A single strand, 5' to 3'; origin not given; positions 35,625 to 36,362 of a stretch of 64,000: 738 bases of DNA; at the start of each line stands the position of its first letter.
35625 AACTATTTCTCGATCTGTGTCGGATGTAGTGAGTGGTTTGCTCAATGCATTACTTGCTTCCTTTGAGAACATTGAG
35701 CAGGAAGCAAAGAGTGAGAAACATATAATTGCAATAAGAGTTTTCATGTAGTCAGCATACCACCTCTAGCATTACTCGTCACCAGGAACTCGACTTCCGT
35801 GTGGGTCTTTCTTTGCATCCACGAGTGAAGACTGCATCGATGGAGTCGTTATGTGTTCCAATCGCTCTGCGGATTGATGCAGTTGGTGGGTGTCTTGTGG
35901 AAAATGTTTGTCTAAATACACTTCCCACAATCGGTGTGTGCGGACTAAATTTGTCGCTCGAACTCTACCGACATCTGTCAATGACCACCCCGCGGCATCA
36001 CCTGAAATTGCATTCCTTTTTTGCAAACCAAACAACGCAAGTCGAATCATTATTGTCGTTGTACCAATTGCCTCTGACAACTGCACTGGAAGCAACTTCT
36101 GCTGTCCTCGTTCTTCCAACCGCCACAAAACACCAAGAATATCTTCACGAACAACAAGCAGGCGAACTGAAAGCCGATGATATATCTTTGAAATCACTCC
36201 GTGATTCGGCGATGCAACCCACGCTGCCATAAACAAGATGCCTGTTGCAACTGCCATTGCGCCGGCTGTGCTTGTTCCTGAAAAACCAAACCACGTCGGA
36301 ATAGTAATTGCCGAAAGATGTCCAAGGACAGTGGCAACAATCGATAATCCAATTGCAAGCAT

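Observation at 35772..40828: Metal ABC importer in which both permeases are fused to DtxR-like repressor domains, next to a third, free-standing DtxR/MntR gene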

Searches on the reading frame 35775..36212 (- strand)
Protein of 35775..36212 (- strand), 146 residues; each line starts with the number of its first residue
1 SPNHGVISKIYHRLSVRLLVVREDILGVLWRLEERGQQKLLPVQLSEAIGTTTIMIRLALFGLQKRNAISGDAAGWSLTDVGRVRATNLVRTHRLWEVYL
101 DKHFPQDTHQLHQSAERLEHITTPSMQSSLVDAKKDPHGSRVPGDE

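Call 12: search_solved_structures(query=window:35775-36212:-, max_evalue=1, show_alignments=3)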
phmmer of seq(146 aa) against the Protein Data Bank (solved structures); distinct sequences matched with E-value up to 1: 24.
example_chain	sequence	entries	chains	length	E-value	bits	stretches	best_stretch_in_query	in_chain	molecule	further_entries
5zr4_A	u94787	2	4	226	3.5e-12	49.6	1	20-145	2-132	Metal-dependent transcriptional regulator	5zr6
5cvi_A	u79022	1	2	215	3.8e-10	43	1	22-143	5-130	SloR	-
3hrs_A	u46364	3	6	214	3.7e-09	39.8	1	63-144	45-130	Metalloregulator ScaR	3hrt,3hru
2qq9_A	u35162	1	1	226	4.8e-07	32.9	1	20-144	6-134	Diphtheria toxin repressor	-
6o5c_A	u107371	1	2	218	5.2e-07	32.8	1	68-143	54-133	Putative metal-dependent transcriptional regulator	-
2qqb_A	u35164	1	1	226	6.2e-07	32.6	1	22-144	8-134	Diphtheria toxin repressor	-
1ddn_A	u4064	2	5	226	7.4e-07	32.3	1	23-144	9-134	DIPHTHERIA TOX REPRESSOR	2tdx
1g3s_A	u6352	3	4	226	1.4e-06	31.4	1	23-144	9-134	DIPHTHERIA TOXIN REPRESSOR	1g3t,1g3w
2qqa_A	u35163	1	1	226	1.4e-06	31.4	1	27-144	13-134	Diphtheria toxin repressor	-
8pvt_A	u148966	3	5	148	2.6e-06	30.6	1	22-143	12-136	Iron dependent repressor, putative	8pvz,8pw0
1bi0_A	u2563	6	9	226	5.1e-06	29.6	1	23-144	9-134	DIPHTHERIA TOXIN REPRESSOR | DIPHTHERIA TOX REPRESSOR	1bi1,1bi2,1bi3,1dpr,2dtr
1c0w_A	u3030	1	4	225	5.3e-06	29.6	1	23-144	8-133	DIPHTHERIA TOXIN REPRESSOR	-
3glx_A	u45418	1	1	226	5.3e-06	29.5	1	23-144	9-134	Diphtheria toxin repressor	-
1xcv_A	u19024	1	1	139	5.3e-06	29.5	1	23-144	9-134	Diphtheria toxin repressor mutant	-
1f5t_A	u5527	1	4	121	1.2e-05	28.4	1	23-132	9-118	DIPHTHERIA TOXIN REPRESSOR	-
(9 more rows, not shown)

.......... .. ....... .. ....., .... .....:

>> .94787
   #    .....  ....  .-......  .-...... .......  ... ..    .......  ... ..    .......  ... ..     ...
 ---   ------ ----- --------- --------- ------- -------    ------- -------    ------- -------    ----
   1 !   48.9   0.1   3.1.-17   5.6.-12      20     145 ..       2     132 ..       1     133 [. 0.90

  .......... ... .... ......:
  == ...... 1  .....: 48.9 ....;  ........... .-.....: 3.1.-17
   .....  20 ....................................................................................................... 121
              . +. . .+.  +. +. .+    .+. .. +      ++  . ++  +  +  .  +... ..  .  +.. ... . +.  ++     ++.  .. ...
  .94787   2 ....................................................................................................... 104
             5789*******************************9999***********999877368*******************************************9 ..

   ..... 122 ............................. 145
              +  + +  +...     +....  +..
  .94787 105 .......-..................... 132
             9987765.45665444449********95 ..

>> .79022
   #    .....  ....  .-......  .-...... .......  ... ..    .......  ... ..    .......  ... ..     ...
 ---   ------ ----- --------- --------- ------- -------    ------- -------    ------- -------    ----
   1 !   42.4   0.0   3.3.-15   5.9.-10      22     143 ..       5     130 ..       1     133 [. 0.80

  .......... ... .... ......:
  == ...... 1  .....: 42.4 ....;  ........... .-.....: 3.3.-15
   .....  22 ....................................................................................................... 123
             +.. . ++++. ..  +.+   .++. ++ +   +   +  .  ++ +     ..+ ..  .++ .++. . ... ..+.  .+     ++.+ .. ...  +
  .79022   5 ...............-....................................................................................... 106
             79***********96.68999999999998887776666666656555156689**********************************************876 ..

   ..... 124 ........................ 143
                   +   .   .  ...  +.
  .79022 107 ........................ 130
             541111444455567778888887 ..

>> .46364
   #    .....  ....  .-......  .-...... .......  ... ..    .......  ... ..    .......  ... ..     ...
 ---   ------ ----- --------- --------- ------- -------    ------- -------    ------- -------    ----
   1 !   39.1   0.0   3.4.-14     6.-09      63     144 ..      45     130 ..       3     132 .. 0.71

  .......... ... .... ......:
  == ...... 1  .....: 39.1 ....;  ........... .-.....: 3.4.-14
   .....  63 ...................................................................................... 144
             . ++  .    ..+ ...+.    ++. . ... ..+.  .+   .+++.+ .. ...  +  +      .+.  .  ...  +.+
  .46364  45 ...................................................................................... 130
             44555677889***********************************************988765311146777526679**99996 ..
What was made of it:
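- Closest known: DtxR / IdeR / MntR / ScaR-SloR-MtsR metalloregulators. Same: The DPH motif of B aligns with the CPH of ScaR (call 12).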

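Call 47: predict_structure(alignment_id=A3)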
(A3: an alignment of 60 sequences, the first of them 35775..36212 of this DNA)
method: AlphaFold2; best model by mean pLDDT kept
length: 146 residues; sequences in the alignment: 60
mean_pLDDT: 80.9   pTM: 0.63
mean pLDDT of the five models: 80.9, 78.5, 77.7, 77.3, 76.4
residues with pLDDT >= 90: 68; 70-90: 39; 50-70: 26; < 50: 13
segments of 3 or more residues with pLDDT < 50: 111-122
pLDDT, mean of each block of 10 residues (from residue 1): 79 94 95 86 88 94 96 88 96 89 71 44 55 67 67
secondary structure, 60 per line:
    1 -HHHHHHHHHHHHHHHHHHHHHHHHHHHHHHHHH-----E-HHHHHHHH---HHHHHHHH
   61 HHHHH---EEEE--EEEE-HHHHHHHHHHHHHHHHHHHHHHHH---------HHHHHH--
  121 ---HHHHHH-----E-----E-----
elements in order: H2-34 H42-49 H53-65 E69-72 E75-78 H80-103 H113-118 H124-129
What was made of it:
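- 35775..36212 (-): Tail of permease B (residues 283-428): a helical linker, a winged helix-turn-helix and a DtxR-type metal-binding/dimerisation domain ending in DPHG. There is no SH3/FeoA domain. AF2 pLDDT 81 (call 47).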

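Call 50: fold_search(model_id=the predicted structure, library=pdb)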
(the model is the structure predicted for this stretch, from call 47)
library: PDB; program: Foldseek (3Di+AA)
matches with E <= 10: 1795; with E <= 0.001: 41
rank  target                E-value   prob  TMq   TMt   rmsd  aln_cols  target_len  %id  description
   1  1bi2_A                3.5e-05  1.00  0.54  0.38  14.6       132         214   24  STRUCTURE OF APO-AND HOLO-DIPHTHERIA TOXIN REPRESSOR (released 1999-06-22)
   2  3glx                  4.3e-05  1.00  0.53  0.38  14.8       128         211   24  Crystal Structure Analysis of the DtxR(E175K) complexed with Ni(II) (released 2009-06-09)
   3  1g3t_A                4.6e-05  1.00  0.54  0.38  14.6       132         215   24  CYS102SER DTXR (released 2001-10-25)
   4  1g3w                  5.5e-05  1.00  0.53  0.38  14.9       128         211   24  CD-CYS102SER DTXR (released 2001-10-25)
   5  2qq9                  6.3e-05  1.00  0.55  0.39  14.6       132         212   24  Crystal Structure of DtxR(D6A C102D) Complexed with Nickel(II) (released 2007-10-30)
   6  1fwz                  6.3e-05  1.00  0.53  0.38  14.7       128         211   23  GLU20ALA DTXR (released 2001-09-25)
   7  1g3s                  6.3e-05  1.00  0.53  0.37  14.9       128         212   24  CYS102SER DTXR (released 2001-10-25)
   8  1ddn_A                7.1e-05  1.00  0.53  0.65  11.1       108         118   23  DIPHTHERIA TOX REPRESSOR (C102D MUTANT)/TOX DNA OPERATOR COMPLEX (released 1998-10-14)
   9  1xcv                  8.1e-05  1.00  0.53  0.55  14.8       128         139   23  Crystal Structure Of (H79AC102D)Dtxr complexed with Nickel(II) (released 2005-08-16)
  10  8pvz_B                8.6e-05  1.00  0.54  0.56  14.9       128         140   28  Manganese-dependent transcriptional repressor DR2539 complexed with cadmium (released 2024-05-08)
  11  2dtr                  8.6e-05  1.00  0.52  0.37  14.9       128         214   24  STRUCTURE OF DIPHTHERIA TOXIN REPRESSOR (released 1997-08-20)
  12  8pvt_B                9.2e-05  1.00  0.54  0.56  14.9       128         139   28  Manganese-dependent transcriptional repressor DR2539 complexed with cadmium (SAD 7 keV) (released 2024-05-08)
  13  1bi3_B                1.0e-04  1.00  0.53  0.56  14.8       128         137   24  STRUCTURE OF APO-AND HOLO-DIPHTHERIA TOXIN REPRESSOR (released 1999-06-22)
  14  1bi3_A                1.3e-04  1.00  0.52  0.37  14.8       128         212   24  STRUCTURE OF APO-AND HOLO-DIPHTHERIA TOXIN REPRESSOR (released 1999-06-22)
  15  1g3y                  1.3e-04  1.00  0.54  0.38  14.6       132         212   23  ARG80ALA DTXR (released 2001-10-25)
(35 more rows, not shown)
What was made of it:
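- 35775..36212 (-): Foldseek hits DtxR, DR2539, SloR and IdeR, and its winged helix superposes on MntR at 1.9 A over 81 columns (call 50).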

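Call 58: search_protein_representatives(protein=window:35775-36212:-)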
Query: 146 residues. Proteins with E-value up to 0.001 (for the whole library): 1689; up to 1e-10: 313; up to 1e-30: 2. The best 150 are listed.
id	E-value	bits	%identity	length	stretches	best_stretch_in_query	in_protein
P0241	5.6e-72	256.4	80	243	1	1-146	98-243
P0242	3.2e-34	134.0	54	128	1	21-144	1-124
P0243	1.1e-30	122.6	67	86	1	64-145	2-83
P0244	2.3e-26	108.6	44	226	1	1-144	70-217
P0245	6.3e-26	107.1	44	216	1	2-146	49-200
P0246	1.0e-24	103.2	42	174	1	1-144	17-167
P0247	6.1e-24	100.7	46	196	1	2-143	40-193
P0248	2.5e-23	98.7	40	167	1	2-144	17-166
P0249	3.8e-23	98.1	42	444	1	2-145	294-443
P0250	5.1e-23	97.7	35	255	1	1-145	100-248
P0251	3.1e-22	95.2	42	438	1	2-143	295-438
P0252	3.5e-22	95.0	43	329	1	1-144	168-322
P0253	6.5e-22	94.1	41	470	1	1-145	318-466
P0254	6.9e-22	94.0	42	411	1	1-141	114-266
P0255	1.7e-21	92.8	46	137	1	26-145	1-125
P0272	8.9e-20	87.2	42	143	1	19-144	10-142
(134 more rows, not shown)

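Call 69: find_homologous_proteins(query=P0272, max_evalue=1e-10)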
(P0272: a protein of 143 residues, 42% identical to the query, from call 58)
Query P0272 (143 aa): 4 proteins with E <= 1e-10 among 57 candidates.
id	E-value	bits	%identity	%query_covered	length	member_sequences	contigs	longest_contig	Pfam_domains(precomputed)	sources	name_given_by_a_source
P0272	1.5e-90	319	100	100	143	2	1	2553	PF02742.22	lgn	-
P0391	7.0e-31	125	51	94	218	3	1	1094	PF02742.22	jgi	jgi:manganese/zinc/iron transport system permease protein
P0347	2.0e-26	111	48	85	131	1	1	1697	PF02742.22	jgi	jgi:Mn-dependent DtxR family transcriptional regulator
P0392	1.1e-24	105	43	100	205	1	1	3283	PF02742.22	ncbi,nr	ncbi:MAG: iron ABC transporter, partial [Planctomycetia bacterium]|nr:iron ABC transporter [Planctom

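Call 70: find_encoding_contigs(protein=P0272, flank=3000, max_places=3)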
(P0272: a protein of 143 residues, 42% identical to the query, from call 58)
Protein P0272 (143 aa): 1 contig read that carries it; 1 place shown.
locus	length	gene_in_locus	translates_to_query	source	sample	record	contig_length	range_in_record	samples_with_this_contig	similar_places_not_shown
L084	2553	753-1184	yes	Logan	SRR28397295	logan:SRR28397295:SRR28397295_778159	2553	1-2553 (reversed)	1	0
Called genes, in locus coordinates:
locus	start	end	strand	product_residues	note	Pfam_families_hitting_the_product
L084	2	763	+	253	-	?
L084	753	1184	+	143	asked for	PF02742:Fe_dep_repr_C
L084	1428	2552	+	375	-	?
